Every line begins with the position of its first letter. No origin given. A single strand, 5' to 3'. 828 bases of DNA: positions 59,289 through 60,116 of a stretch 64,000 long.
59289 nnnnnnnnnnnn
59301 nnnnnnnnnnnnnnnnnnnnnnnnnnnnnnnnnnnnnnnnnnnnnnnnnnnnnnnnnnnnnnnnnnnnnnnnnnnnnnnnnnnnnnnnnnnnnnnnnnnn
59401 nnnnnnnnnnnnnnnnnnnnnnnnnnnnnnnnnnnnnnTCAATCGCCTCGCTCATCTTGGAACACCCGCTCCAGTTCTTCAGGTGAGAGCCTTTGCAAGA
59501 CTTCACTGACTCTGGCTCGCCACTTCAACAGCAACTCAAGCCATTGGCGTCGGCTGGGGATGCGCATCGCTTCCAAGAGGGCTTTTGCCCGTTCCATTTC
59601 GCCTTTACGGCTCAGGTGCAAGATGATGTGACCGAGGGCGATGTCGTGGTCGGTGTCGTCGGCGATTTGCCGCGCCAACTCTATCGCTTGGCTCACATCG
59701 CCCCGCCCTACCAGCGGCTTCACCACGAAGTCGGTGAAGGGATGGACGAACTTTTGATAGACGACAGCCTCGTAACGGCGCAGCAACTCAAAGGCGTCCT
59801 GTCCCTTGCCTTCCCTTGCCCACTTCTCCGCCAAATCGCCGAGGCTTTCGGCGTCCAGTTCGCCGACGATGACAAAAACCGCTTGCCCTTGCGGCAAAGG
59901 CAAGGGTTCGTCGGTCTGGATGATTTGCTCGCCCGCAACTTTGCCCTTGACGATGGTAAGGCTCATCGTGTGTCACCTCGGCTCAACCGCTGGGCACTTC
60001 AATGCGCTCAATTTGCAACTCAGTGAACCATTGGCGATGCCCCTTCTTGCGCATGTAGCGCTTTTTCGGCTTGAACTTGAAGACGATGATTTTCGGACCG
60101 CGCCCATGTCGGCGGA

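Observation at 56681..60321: rplU-rpmA-obgE operon interrupted twice by different two-gene cassettes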

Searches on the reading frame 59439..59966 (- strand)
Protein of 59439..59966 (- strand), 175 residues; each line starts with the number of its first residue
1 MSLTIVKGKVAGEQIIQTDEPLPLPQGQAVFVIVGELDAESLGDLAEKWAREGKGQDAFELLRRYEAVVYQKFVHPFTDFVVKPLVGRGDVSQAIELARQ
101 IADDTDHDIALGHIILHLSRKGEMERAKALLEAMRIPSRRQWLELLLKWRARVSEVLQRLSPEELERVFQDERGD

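Call 3: search_protein_families(library=pfam, proteins=[window:59439-59966:-], max_evalue=0.1)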
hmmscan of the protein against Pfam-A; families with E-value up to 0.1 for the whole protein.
window:59439-59966:- (175 aa): 5 families
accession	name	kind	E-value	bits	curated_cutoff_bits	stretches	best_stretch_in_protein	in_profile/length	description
PF14559.12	TPR_19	-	0.0035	18.1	25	1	86-134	2-51/68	Tetratricopeptide repeat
PF12867.12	DinB_2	-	0.059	14.3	24.8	0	128-172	66-102/128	DinB superfamily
PF19964.5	EAD11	-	0.064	13.7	26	0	83-109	7-33/80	Effector-associated domain 11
PF01535.26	PPR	-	0.077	13.7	25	0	118-135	10-27/31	PPR repeat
PF13041.12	PPR_2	-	0.091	13.3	30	0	113-135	8-30/50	PPR repeat family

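Call 5: search_protein_families(library=ncbifam, proteins=[window:59439-59966:-], max_evalue=1)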
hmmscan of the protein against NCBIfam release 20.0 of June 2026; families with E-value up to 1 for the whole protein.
window:59439-59966:- (175 aa): 0 families

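Call 21: find_homologous_proteins(query=window:59439-59966:-, max_evalue=0.01)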
Query window:59439-59966:- (175 aa): 3 proteins with E <= 0.01 among 341 candidates.
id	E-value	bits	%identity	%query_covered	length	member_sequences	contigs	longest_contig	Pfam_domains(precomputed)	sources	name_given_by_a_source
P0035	6.7e-101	353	93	100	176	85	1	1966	-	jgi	jgi:hypothetical protein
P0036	3.3e-87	308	83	99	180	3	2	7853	-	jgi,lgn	jgi:hypothetical protein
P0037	4.1e-78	279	73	100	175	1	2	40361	-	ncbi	-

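Call 34: search_protein_representatives(alignment_id=A3)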
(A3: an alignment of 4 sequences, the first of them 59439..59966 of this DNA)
Query: 4 sequences, 175 profile positions. Proteins with E-value up to 0.001 (for the whole library): 121; up to 1e-10: 12; up to 1e-30: 2. The best 121 are listed.
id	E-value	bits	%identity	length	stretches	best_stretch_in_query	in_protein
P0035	9.9e-108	373.8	-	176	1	1-175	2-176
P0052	5.2e-32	127.2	-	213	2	3-135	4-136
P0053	1.8e-25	105.9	-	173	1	15-175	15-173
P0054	1.7e-19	86.5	-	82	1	3-86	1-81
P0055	1.9e-18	83.0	-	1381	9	37-134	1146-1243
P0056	3.0e-18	82.4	-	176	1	5-159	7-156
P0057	1.8e-14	70.1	-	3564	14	54-133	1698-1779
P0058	1.4e-13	67.2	-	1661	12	40-134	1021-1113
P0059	1.8e-12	63.6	-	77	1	99-175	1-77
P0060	4.6e-12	62.2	-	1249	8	36-132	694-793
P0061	3.3e-11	59.5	-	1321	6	35-134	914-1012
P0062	9.1e-11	58.0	-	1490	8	82-153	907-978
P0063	2.0e-10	56.9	-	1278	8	82-133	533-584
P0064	2.1e-10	56.9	-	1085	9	79-133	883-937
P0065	2.3e-10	56.7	-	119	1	45-149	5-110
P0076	3.9e-08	49.4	-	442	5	78-158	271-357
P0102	4.5e-06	42.7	-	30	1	1-27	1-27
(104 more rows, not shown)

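Call 41: find_encoding_contigs(protein=P0053, flank=4000, max_places=3)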
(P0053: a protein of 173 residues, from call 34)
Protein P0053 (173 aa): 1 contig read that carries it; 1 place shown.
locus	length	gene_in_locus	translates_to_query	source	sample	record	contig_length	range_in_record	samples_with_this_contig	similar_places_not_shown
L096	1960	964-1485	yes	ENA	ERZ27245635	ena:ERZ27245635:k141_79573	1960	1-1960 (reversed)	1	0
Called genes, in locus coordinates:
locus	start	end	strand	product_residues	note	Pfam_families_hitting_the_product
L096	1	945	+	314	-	?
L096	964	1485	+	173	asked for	PF14559:TPR_19 (faint), PF13428:TPR_14 (faint), PF01535:PPR (faint)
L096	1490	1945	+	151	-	PF01850:PIN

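Call 42: list_cluster_members(proteins=[P0052, P0053, P0056, P0054, P0065])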
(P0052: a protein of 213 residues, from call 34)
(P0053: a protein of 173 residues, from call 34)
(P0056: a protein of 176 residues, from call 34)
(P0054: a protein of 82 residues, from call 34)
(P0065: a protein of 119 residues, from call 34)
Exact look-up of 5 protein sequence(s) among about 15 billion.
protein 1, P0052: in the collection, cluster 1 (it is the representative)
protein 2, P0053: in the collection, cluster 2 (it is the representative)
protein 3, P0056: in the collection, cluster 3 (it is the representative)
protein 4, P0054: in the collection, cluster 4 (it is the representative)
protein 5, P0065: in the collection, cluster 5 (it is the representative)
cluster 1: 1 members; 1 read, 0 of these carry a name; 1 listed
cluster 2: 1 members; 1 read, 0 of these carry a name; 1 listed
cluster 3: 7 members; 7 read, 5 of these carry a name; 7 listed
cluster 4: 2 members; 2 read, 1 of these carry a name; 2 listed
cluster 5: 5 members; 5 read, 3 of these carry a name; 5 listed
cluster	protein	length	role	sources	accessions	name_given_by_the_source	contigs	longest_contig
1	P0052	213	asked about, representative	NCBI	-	-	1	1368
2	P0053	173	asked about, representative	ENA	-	-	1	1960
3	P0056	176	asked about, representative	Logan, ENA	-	-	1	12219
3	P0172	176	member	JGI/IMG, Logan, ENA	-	tetratricopeptide (TPR) repeat protein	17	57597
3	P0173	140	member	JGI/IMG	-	hypothetical protein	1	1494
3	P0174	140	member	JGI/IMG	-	hypothetical protein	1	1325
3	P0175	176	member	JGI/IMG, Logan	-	tetratricopeptide (TPR) repeat protein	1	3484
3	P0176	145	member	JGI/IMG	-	hypothetical protein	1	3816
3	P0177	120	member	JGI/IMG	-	-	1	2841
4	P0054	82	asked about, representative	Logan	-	-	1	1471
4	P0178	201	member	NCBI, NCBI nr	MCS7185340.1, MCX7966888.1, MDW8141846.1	MAG: PIN domain-containing protein [Armatimonadetes bacterium] | PIN domain-containing protein [Armatimonadota bacterium]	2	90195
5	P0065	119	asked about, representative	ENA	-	-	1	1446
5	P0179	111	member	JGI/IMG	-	tetratricopeptide (TPR) repeat protein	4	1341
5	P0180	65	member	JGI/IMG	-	hypothetical protein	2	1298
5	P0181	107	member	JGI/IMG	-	hypothetical protein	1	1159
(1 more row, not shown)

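Call 43: find_encoding_contigs(protein=P0178, flank=4000, max_places=2)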
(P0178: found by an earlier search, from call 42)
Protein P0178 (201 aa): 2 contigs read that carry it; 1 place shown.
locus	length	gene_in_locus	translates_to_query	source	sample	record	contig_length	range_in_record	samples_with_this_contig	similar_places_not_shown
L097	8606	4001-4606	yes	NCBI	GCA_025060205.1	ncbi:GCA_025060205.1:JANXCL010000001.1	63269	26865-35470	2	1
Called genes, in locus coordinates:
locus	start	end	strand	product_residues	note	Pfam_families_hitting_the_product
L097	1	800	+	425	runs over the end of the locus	PF05201:GlutR_N, PF01488:Shikimate_DH, PF03807:F420_oxidored, PF13241:NAD_binding_7 (weak), PF00745:GlutR_dimer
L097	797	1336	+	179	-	-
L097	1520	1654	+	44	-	-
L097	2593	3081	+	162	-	-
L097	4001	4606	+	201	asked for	PF01850:PIN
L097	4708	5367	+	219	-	PF05685:Uma2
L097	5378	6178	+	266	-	PF01578:Cytochrom_C_asm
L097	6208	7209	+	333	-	PF02401:LYTB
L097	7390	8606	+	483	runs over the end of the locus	PF13230:GATase_4 (weak), PF13522:GATase_6, PF13537:GATase_7, PF00156:Pribosyltran (weak)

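Call 44: find_encoding_contigs(protein=P0172, flank=4000, max_places=3)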
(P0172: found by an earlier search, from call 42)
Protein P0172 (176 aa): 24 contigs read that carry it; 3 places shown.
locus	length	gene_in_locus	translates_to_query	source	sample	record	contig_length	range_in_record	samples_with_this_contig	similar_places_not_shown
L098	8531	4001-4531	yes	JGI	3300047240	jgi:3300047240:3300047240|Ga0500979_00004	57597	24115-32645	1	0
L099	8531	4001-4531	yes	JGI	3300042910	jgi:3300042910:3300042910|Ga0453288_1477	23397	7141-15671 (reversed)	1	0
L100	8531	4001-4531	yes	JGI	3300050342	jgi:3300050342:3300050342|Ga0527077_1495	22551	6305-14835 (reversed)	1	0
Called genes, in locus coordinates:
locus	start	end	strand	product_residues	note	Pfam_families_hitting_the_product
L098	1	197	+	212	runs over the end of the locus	PF05050:Methyltransf_21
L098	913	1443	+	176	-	PF00534:Glycos_transf_1, PF13692:Glyco_trans_1_4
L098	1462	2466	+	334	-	PF01073:3Beta_HSD, PF01370:Epimerase, PF02719:Polysacc_synt_2 (faint), PF13460:NAD_binding_10 (weak), PF16363:GDP_Man_Dehyd, PF07993:NAD_binding_4 (weak)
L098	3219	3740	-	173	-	-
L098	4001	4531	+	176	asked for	-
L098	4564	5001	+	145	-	PF00565:SNase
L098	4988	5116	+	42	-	-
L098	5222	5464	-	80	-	-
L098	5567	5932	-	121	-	-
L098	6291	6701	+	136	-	-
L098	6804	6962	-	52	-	PF04964:Flp_Fap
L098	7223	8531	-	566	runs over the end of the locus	PF14052:Caps_assemb_Wzi (faint)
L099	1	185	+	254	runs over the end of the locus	PF02475:TRM5-TYW2_MTfase, PF05050:Methyltransf_21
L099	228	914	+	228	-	PF13439:Glyco_transf_4, PF13579:Glyco_trans_4_4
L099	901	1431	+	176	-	PF00534:Glycos_transf_1, PF13692:Glyco_trans_1_4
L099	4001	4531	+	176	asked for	-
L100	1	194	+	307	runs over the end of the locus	PF02475:TRM5-TYW2_MTfase, PF05050:Methyltransf_21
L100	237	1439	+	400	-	PF13439:Glyco_transf_4, PF13579:Glyco_trans_4_4, PF00534:Glycos_transf_1, PF13692:Glyco_trans_1_4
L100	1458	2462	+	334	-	PF01073:3Beta_HSD, PF01370:Epimerase, PF02719:Polysacc_synt_2 (faint), PF05368:NmrA (faint), PF13460:NAD_binding_10 (weak), PF16363:GDP_Man_Dehyd, PF07993:NAD_binding_4 (weak)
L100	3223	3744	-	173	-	-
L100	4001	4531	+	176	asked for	-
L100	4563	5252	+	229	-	PF00565:SNase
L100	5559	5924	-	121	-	-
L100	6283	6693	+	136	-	-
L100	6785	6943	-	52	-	PF04964:Flp_Fap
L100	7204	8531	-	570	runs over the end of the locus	PF14052:Caps_assemb_Wzi (faint)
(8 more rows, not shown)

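Call 49: predict_structure(alignment_id=A4)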
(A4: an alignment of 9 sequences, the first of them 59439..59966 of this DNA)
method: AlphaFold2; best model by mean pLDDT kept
length: 175 residues; sequences in the alignment: 9
mean_pLDDT: 84.4   pTM: 0.71
mean pLDDT of the five models: 84.4, 84.1, 84.0, 83.9, 83.1
residues with pLDDT >= 90: 109; 70-90: 23; 50-70: 38; < 50: 5
segments of 3 or more residues with pLDDT < 50: none
pLDDT, mean of each block of 10 residues (from residue 1): 55 59 56 65 95 96 94 96 97 98 98 96 94 96 92 86 79 50
secondary structure, 60 per line:
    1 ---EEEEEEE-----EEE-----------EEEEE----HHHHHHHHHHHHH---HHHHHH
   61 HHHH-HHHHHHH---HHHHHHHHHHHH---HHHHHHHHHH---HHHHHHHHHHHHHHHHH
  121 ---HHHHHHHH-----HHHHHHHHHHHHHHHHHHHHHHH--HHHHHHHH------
elements in order: E4-10 E16-18 E30-34 H39-51 H55-64 H66-72 H76-87 H91-100 H104-120 H124-131 H137-159 H162-169

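Call 50: search_protein_families(library=pfam, proteins=[L096:1-945:+, L098:4564-5001:+], max_evalue=0.1)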
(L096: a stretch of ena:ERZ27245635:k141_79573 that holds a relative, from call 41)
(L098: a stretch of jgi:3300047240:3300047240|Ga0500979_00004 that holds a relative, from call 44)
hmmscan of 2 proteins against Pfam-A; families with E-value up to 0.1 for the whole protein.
L096:1-945:+ (314 aa): 4 families
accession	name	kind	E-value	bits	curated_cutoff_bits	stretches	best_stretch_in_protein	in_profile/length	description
PF19051.5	GFO_IDH_MocA_C2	-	1.3e-33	117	23.3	1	89-313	43-253/254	Oxidoreductase family, C-terminal alpha/beta domain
PF22725.1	GFO_IDH_MocA_C3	-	1.8e-13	51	27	1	58-181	1-94/124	GFO/IDH/MocA C-terminal domain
PF01408.29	GFO_IDH_MocA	-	5.2e-08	34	24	1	2-49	72-119/120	Oxidoreductase family, NAD-binding Rossmann fold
PF02894.22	GFO_IDH_MocA_C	-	0.00047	20.5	22.9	1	106-154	30-65/218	Oxidoreductase family, C-terminal alpha/beta domain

L098:4564-5001:+ (145 aa): 1 family
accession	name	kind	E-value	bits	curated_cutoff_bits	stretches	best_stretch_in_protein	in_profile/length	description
PF00565.23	SNase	-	9e-12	45.8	21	1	53-145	1-99/107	Staphylococcal nuclease homologue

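Call 56: search_protein_families(library=padloc, proteins=[window:59439-59966:-], max_evalue=0.1)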
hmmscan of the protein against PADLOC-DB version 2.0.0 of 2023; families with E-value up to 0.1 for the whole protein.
window:59439-59966:- (175 aa): 0 families

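Call 57: fold_search(model_id=the predicted structure, library=pdb)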
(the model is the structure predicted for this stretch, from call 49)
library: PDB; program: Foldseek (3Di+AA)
matches with E <= 10: 1181; with E <= 0.001: 0
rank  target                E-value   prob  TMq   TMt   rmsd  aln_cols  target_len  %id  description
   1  9k7u_A                5.4e-03  1.00  0.37  0.45   6.5       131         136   13  Crystal structure of designed zinc-induced heterodimer Heter-Zn2-HEHE-22 (released 2025-10-29)
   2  5fzr_A                8.4e-03  1.00  0.34  0.48   5.4        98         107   20  Designed TPR Protein M4N delta C (CF I) (released 2016-10-12)
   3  5fzq_B                1.2e-02  1.00  0.33  0.48   5.4       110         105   21  Designed TPR Protein M4N (released 2016-10-12)
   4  5fzq_A                1.4e-02  0.99  0.30  0.43   6.8       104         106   20  Designed TPR Protein M4N (released 2016-10-12)
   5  2vgy                  1.7e-02  0.99  0.35  0.42   6.6       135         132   18  Crystal structure of the Yersinia enterocolitica Type III Secretion Translocator Chaperone SycD (alternative dimer) (released 2007-12-04)
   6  4y6c                  2.2e-02  0.98  0.28  0.25   8.2       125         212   20  Q17M crystal structure of Podosopora anserina putative kinesin light chain nearly identical TPR-like repeats (released 2015-10-07)
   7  7obi_A                2.4e-02  1.00  0.33  0.41   5.2        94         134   18  Consensus tetratricopeptide repeat protein type RV4 (released 2022-02-23)
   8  2p58_C                2.7e-02  0.99  0.34  0.47   6.2       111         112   14  Structure of the Yersinia pestis Type III secretion system needle protein YscF in complex with its chaperones YscE/Ysc (released 2008-03-04)
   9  6ejn_A                2.7e-02  0.98  0.33  0.23   6.4       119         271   13  The KLC2 TPR domain bound to the JIP3 leucine zipper domain (released 2018-09-05)
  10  4y6w                  2.7e-02  0.96  0.28  0.25   8.5       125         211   19  Crystal structure of Podosopora anserina putative kinesin light chain nearly identical TPR-like repeats (released 2015-10-07)
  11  6w5q_F                2.9e-02  0.99  0.33  0.50   5.6       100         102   14  Structure of the globular C-terminal domain of P. aeruginosa LpoP (released 2020-05-06)
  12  7obi_B                3.0e-02  0.99  0.34  0.42   5.4       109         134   16  Consensus tetratricopeptide repeat protein type RV4 (released 2022-02-23)
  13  5oj8                  3.2e-02  0.98  0.32  0.28   6.4       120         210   12  Crystal structure of the KLC1-TPR domain ([A1-B5] fragment) (released 2017-10-11)
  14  8xfb_D                3.2e-02  0.97  0.33  0.39  10.4       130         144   15  Cryo-EM structure of partial dimeric WDR11-FAM91A1 complex (released 2024-08-14)
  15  3pe3_A                3.4e-02  0.99  0.32  0.11   6.0       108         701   18  Structure of human O-GlcNAc transferase and its complex with a peptide substrate (released 2011-01-19)
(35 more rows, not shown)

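Call 67: search_solved_structures(query=A4, max_evalue=1)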
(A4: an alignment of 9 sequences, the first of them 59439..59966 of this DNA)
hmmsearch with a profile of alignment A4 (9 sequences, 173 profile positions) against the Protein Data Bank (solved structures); distinct sequences matched with E-value up to 1: 24.
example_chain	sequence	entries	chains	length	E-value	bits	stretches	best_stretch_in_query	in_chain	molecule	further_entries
6een_A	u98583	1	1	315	5e-17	65.5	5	41-135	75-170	Designer Pentatricopeptide Protein dPPR10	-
6een_B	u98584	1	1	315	7.3e-16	61.7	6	42-135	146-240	Designer Pentatricopeptide Protein dPPR10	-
6een_C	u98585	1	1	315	8.7e-15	58.2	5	41-135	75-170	Designer Pentatricopeptide Protein dPPR10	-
6een_D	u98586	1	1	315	6.9e-13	52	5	43-135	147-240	Designer Pentatricopeptide Protein dPPR10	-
5i9d_A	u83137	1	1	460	6.9e-10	42.3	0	43-133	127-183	pentatricopeptide repeat protein dPPR-U8A2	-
4ozs_A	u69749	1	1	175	2.8e-07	33.8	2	43-135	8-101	Alpha solenoid protein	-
3zpj_A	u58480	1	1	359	1.6e-05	28.1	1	63-136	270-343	TON_1535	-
8erw_A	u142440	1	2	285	2.4e-05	27.5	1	78-169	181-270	C2HR4_8r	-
5fzr_A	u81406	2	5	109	0.0028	20.8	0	38-62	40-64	DESIGNED TPR PROTEIN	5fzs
5fzq_A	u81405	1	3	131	0.0067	19.5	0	38-62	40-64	DESIGNED TPR PROTEIN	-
4y6c_A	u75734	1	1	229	0.021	17.9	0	41-64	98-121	ANSERINA PUTATIVE KINESIN LIGHT chain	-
6xyw_BG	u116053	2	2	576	0.03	17.4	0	77-134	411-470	Pentatricopeptide repeat-containing protein At3g02650, mitochondrial | Small ribosomal subunit protein mS80 (rPPR6)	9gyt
4dng_A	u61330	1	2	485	0.12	15.4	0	78-102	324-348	Uncharacterized aldehyde dehydrogenase AldY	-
7rps_A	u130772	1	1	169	0.13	15.3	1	87-111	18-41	Fibronectin-binding lipoprotein FbpB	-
8fwd_0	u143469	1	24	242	0.19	14.8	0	34-133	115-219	O43-rpxdoc-EK1_A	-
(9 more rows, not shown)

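Call 70: search_protein_families(library=pfam, proteins=[P0055, P0058, P0060, P0076, P0052, P0056], max_evalue=0.001)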
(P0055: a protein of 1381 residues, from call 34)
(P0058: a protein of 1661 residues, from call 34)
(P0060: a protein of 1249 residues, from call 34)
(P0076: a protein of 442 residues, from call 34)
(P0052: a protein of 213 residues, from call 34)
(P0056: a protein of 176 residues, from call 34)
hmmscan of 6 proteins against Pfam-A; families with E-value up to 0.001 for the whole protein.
P0055 (1381 aa): 21 families
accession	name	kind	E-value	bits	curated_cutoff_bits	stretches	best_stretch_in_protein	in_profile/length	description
PF24603.1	TPR_30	-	2.5e-15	57.1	29.7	0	989-1064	17-93/100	Tetratricopeptide repeat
PF01535.26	PPR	-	1e-14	54.1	25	0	1227-1244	10-27/31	PPR repeat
PF12854.13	PPR_1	-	3e-14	52.9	23.8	0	680-693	19-32/34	PPR repeat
PF13424.12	TPR_12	-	5e-14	52.7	30.1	0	853-897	24-70/77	Tetratricopeptide repeat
PF22871.2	AimR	-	6.4e-14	52.2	26.7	0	1039-1109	227-298/309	AimR transcriptional regulator-like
PF13374.12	TPR_10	-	5.8e-11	42.5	27.5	0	568-591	4-27/42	Tetratricopeptide repeat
PF07719.23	TPR_2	-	1.5e-10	40.8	27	0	567-591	2-26/34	Tetratricopeptide repeat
PF24079.1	UBR4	-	6.2e-07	30.3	27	0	1028-1068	8-48/125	E3 ubiquitin-protein ligase UBR4-like domain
PF22241.2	PSMD12-CSN4_N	-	1.4e-06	28.5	27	0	711-801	50-133/218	PSMD12/CSN4, N-terminal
PF20308.4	TPR-S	-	3.6e-06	27.9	27.6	0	1026-1078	2-53/102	Tetratricopeptide Repeats-Sensor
PF06628.17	Catalase-rel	-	1.2e-05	25.8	30.1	0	933-971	19-57/65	Catalase-related immune-responsive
PF23558.1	TPR_P4H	-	1.2e-05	25.8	27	0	1008-1052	40-85/91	Prolyl 4-hydroxylase peptide-substrate-binding domain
PF14559.12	TPR_19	-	1.8e-05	25.4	25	0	645-694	1-51/68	Tetratricopeptide repeat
PF24883.2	NPHP3_N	-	2.1e-05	25.2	24.8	1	72-184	11-137/164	Nephrocystin 3, N-terminal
PF10602.15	RPN7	-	8.5e-05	22.7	29.6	0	663-725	31-93/174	26S proteasome subunit RPN7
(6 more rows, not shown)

P0058 (1661 aa): 7 families
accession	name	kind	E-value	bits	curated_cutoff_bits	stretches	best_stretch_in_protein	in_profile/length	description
PF24603.1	TPR_30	-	6.5e-11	43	29.7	0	838-890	9-61/100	Tetratricopeptide repeat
PF05729.18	NACHT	-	4.2e-09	36.9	26.7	1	270-439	4-164/167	NACHT domain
PF13374.12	TPR_10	-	8.3e-09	35.6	27.5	0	981-1011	3-33/42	Tetratricopeptide repeat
PF13424.12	TPR_12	-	3.9e-07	30.6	30.1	0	950-1011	13-76/77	Tetratricopeptide repeat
PF24883.2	NPHP3_N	-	9.8e-07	29.5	24.8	1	263-374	19-135/164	Nephrocystin 3, N-terminal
PF13191.12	AAA_16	-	6.1e-06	27.3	32.6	1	259-324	17-85/167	AAA ATPase domain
PF22461.2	SLBB_2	-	0.00065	20.2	27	0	913-954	14-50/79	SLBB domain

P0060 (1249 aa): 3 families
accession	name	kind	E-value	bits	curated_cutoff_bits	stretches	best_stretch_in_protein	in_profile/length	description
PF13424.12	TPR_12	-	5e-08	33.5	30.1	0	901-957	3-61/77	Tetratricopeptide repeat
PF13428.12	TPR_14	-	0.00052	20.9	23.5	0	624-657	2-37/44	Tetratricopeptide repeat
PF20027.4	DUF6435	-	0.00057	20.3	26.9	0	663-689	24-50/53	Family of unknown function (DUF6435)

P0076 (442 aa): 2 families
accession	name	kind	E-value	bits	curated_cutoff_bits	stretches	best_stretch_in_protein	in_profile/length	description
PF24603.1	TPR_30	-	3e-05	24.8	29.7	0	137-193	14-70/100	Tetratricopeptide repeat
PF07719.23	TPR_2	-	0.00085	19.7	27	0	271-290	5-24/34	Tetratricopeptide repeat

P0052 (213 aa): 0 families

P0056 (176 aa): 1 family
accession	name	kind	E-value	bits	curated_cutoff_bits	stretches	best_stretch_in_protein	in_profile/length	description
PF12895.13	ANAPC3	-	0.00029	21.5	27.2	0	38-68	22-55/82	Anaphase-promoting complex, cyclosome, subunit 3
